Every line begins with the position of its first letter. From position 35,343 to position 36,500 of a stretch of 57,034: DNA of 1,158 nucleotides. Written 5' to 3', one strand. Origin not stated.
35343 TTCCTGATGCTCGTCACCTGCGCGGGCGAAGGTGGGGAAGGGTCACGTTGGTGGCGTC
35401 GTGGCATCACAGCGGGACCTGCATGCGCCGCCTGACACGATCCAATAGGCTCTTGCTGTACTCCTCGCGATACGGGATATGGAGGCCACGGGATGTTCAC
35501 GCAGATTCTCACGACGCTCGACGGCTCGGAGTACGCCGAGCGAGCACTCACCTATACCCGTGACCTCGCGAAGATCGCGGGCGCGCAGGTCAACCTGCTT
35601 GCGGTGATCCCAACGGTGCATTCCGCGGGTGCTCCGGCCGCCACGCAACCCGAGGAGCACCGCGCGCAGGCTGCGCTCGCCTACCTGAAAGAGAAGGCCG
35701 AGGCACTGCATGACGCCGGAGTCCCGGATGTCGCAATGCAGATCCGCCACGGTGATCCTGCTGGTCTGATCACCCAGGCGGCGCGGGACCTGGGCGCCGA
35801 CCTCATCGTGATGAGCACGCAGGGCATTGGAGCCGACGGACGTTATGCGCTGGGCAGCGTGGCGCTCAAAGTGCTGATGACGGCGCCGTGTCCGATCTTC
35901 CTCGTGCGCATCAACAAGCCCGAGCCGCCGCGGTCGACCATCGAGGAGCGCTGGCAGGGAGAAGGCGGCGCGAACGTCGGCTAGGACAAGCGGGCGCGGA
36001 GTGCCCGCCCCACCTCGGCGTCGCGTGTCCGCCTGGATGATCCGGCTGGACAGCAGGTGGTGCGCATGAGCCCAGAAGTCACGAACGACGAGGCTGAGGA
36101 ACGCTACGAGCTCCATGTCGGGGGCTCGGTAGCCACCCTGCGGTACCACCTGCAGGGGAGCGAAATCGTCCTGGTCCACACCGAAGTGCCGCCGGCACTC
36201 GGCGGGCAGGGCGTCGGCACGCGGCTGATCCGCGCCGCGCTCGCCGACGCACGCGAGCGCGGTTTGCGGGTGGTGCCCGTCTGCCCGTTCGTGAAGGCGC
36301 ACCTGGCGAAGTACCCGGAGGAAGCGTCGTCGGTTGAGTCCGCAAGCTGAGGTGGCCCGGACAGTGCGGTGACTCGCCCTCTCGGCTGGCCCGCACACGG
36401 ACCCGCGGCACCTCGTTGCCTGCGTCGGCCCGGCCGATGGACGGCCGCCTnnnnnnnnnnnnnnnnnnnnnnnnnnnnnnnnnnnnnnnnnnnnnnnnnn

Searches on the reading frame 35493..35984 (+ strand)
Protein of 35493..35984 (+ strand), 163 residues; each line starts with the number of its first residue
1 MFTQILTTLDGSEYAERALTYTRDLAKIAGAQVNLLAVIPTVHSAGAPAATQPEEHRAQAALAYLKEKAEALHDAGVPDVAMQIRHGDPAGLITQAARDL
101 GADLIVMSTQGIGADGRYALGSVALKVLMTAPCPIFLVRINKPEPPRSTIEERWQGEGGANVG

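Call 7: search_protein_families(library=pfam, proteins=[window:35493-35984:+], max_evalue=0.001)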
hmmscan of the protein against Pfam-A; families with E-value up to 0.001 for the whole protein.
window:35493-35984:+ (163 aa): 1 family
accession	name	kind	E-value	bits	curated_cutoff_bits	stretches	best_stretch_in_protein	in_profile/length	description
PF00582.32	Usp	-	3.5e-28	99.4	24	1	1-139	1-141/141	Universal stress protein family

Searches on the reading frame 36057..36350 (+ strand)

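Call 7: search_protein_families(library=pfam, proteins=[window:36057-36350:+], max_evalue=0.001)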
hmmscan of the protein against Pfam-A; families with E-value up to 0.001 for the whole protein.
window:36057-36350:+ (97 aa): 2 families
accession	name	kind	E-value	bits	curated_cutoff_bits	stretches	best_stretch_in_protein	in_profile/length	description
PF14542.12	Acetyltransf_CG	-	9.3e-26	90.2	30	1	16-89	1-77/80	GCN5-related N-acetyl-transferase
PF00583.31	Acetyltransf_1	-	4e-05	24.3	20.7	1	25-73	49-96/116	Acetyltransferase (GNAT) family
